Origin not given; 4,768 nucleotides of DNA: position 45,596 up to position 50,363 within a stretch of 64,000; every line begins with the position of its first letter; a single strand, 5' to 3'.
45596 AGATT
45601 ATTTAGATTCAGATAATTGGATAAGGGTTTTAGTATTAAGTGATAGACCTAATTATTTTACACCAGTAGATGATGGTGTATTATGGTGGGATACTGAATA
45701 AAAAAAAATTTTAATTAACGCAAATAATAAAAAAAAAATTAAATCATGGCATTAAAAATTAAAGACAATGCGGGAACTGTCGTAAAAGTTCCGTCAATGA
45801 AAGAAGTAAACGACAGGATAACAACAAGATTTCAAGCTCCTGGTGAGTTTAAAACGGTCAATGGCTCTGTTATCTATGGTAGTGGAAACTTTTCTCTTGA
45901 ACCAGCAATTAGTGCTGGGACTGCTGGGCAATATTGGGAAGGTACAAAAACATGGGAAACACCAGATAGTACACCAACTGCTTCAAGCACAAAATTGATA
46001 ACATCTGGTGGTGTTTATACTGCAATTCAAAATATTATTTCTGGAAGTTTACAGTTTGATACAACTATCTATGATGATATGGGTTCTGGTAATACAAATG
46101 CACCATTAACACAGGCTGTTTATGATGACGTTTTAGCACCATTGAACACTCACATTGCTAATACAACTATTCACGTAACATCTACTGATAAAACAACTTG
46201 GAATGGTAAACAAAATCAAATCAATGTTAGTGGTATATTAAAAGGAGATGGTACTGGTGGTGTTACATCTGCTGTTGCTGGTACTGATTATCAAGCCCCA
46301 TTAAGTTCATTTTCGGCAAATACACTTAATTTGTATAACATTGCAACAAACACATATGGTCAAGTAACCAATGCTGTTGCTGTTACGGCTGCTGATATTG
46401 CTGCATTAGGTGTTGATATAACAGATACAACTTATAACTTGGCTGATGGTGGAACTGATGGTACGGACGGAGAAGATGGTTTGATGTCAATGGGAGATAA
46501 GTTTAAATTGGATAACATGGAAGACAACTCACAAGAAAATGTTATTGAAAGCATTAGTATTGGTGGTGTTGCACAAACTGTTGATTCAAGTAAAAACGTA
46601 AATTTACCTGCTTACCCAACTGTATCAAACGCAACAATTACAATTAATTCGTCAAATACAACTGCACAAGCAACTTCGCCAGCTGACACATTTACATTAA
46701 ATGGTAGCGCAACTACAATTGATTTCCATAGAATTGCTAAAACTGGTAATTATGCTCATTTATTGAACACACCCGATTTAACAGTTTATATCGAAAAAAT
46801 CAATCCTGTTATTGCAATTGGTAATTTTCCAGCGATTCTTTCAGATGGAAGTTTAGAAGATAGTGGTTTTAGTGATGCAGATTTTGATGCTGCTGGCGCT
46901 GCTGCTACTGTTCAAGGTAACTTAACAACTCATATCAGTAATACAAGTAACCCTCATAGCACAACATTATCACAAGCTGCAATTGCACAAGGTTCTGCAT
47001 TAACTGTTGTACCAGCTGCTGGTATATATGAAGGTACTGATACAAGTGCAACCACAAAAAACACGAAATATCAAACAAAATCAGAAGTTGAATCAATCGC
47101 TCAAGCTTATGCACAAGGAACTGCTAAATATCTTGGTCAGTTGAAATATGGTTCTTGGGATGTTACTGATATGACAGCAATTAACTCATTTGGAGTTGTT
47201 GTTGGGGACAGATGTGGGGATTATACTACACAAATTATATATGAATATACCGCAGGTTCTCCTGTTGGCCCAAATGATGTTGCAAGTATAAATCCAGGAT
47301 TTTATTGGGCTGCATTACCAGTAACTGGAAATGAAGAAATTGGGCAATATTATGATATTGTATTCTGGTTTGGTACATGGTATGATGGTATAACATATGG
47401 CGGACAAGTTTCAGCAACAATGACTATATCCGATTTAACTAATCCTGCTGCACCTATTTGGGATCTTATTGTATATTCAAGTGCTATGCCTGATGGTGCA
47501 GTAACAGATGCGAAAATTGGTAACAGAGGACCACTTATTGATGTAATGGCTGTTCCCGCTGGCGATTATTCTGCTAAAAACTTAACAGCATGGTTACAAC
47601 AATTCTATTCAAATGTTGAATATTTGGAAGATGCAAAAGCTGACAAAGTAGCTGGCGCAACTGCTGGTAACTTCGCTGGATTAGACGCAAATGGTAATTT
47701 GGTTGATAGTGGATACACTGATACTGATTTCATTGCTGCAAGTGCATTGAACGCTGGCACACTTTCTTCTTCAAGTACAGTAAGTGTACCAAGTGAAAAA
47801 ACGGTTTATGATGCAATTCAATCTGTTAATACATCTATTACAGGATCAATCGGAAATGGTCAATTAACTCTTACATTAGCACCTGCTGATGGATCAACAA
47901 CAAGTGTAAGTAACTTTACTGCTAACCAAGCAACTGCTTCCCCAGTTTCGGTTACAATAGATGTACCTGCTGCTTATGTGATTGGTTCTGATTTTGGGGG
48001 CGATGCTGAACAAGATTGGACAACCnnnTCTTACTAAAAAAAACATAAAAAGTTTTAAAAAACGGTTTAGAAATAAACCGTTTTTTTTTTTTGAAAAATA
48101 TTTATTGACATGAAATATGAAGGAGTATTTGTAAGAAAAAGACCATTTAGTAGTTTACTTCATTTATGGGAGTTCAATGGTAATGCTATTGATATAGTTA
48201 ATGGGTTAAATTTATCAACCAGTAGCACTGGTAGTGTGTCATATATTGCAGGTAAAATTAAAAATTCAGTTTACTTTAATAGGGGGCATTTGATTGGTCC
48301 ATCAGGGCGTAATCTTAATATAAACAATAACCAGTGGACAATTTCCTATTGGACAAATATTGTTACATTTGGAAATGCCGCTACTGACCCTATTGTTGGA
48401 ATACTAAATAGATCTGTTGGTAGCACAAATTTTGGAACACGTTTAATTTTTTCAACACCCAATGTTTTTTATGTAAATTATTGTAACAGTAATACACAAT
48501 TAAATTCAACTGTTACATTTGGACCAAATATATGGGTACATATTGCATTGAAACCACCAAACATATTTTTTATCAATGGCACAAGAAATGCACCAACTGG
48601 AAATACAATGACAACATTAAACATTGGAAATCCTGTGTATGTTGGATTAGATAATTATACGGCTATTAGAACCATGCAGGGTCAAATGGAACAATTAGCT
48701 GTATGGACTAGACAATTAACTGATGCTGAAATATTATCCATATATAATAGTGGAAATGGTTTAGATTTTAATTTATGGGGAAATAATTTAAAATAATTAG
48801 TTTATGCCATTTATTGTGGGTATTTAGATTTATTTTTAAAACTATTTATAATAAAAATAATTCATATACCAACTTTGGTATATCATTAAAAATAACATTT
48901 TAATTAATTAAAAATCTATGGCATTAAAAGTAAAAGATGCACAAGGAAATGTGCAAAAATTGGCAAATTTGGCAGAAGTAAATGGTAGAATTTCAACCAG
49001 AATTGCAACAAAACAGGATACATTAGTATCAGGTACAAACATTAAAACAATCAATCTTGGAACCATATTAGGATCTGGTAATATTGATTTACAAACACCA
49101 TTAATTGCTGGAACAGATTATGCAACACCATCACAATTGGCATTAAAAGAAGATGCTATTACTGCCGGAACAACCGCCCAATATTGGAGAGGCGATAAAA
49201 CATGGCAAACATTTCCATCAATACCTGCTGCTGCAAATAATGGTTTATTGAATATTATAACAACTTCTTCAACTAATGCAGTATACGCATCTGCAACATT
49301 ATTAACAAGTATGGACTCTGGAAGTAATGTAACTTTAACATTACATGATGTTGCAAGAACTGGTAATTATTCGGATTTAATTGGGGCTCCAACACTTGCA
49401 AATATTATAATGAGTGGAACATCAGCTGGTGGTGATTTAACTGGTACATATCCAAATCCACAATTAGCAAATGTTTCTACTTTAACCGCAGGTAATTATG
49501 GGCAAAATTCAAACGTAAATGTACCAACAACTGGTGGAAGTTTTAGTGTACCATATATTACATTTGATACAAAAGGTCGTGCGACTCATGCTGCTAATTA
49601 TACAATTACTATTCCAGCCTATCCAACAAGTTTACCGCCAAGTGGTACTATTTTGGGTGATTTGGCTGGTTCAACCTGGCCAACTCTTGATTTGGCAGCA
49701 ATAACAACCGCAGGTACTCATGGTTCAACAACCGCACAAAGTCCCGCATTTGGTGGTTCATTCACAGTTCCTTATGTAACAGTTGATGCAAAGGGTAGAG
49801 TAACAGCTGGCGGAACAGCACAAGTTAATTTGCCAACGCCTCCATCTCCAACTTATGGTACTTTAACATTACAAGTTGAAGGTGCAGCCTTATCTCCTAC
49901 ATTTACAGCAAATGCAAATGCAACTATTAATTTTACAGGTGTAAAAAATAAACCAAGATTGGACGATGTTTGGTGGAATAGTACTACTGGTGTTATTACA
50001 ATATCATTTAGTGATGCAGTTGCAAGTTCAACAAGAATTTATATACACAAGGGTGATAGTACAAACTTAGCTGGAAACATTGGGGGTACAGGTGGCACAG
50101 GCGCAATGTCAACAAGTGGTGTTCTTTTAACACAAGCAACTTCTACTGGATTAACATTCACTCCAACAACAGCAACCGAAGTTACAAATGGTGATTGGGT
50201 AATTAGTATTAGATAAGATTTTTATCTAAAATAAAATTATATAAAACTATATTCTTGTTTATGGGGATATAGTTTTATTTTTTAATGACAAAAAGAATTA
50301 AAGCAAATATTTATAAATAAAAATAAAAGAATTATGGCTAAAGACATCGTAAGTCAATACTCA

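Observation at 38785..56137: Two paralogous multidomain proteins and a shared kinase-like fold; possible polyvalent (injected) effector with a pyrophosphatase-like N-terminus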

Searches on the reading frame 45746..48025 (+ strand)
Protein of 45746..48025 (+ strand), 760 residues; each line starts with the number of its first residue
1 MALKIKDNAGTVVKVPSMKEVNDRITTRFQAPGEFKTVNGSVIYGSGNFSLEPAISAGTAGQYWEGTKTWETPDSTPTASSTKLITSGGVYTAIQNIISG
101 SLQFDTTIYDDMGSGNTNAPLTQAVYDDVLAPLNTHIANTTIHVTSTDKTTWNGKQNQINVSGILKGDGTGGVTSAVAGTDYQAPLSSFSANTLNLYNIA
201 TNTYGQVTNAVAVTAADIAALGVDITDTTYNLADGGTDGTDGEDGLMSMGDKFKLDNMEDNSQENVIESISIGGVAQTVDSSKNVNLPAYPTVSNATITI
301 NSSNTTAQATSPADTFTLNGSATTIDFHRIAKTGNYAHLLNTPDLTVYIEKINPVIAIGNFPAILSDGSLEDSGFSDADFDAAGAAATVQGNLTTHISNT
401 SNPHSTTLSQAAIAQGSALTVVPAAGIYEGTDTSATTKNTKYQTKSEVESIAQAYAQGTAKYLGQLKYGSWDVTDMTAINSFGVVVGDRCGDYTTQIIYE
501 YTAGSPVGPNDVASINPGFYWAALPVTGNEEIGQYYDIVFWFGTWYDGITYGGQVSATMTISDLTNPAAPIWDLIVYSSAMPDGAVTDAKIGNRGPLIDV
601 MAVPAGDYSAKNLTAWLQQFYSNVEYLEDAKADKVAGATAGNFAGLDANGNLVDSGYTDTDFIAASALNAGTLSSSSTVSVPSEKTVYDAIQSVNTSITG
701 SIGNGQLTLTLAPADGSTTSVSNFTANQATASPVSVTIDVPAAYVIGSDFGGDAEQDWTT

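Call 12: search_protein_families(library=phrogs, proteins=[window:45746-48025:+], max_evalue=0.001)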
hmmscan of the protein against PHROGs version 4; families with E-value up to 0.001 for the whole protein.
window:45746-48025:+ (760 aa): 1 family
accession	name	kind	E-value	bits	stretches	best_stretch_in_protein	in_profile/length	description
phrog_31688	-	unknown function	1.3e-10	41.9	1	630-667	187-224/294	-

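Call 13: search_protein_families(library=pfam, proteins=[window:45746-48025:+], max_evalue=0.01)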
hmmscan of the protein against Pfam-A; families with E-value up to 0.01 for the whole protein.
window:45746-48025:+ (760 aa): 0 families

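Call 63: search_dna_similar(query=window:45746-48025:+, collection=phages, mode=protein, max_rows=10, max_evalue=0.001)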
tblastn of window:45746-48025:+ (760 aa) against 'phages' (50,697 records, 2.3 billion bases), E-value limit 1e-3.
Records with a match: 4; places in all: 4; records where one place covers at least 80% of the query: 0.
Best place of each record, by identity: 60-80% 3; <60% 1.
By first word of the organism name: Faecalibacterium 2; Bacteriophage 1; Alicyclobacillus 1.
By host as written in the record: Faecalibacterium prausnitzii 2; - 1; Alicyclobacillus acidoterrestris strain KKP 3133 1.
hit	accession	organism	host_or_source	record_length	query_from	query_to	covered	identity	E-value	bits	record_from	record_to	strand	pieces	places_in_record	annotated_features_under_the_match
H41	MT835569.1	Bacteriophage sp.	human fecal samples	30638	631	665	5%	71.4%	1e-4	52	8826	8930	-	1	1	record has no annotation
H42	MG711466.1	Faecalibacterium phage FP_Toutatis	Faecalibacterium prausnitzii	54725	631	667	5%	64.9%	7e-4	49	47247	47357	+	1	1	hypothetical protein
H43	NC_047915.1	Faecalibacterium phage FP_Toutatis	Faecalibacterium prausnitzii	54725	631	667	5%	64.9%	7e-4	49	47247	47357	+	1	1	hypothetical protein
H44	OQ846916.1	Alicyclobacillus phage KKP_3916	Alicyclobacillus acidoterrestris strain ...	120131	629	668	5%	57.5%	5e-4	50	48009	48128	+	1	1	hypothetical protein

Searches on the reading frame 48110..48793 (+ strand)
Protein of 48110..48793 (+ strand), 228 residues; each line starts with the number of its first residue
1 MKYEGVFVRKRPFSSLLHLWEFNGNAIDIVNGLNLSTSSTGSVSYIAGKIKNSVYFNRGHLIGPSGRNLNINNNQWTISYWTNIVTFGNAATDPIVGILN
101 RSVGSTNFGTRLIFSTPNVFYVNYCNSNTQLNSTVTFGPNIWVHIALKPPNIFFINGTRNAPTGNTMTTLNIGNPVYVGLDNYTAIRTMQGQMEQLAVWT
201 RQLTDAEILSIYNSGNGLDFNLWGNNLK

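Call 12: search_protein_families(library=phrogs, proteins=[window:48110-48793:+], max_evalue=0.001)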
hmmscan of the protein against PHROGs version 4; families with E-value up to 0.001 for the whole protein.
window:48110-48793:+ (228 aa): 0 families

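Call 13: search_protein_families(library=pfam, proteins=[window:48110-48793:+], max_evalue=0.01)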
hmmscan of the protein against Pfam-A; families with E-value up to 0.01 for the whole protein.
window:48110-48793:+ (228 aa): 1 family
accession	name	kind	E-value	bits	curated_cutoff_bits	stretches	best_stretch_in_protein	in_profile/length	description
PF13385.13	Laminin_G_3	-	2.1e-08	34.9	27.6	1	69-208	12-150/151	Concanavalin A-like lectin/glucanases superfamily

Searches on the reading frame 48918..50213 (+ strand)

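Call 12: search_protein_families(library=phrogs, proteins=[window:48918-50213:+], max_evalue=0.001)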
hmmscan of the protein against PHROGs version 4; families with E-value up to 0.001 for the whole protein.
window:48918-50213:+ (432 aa): 1 family
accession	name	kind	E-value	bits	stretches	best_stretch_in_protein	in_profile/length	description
phrog_33513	-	unknown function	1.6e-11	43.9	1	68-126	517-574/1042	-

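Call 13: search_protein_families(library=pfam, proteins=[window:48918-50213:+], max_evalue=0.01)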
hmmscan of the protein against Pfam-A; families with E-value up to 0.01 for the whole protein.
window:48918-50213:+ (432 aa): 0 families
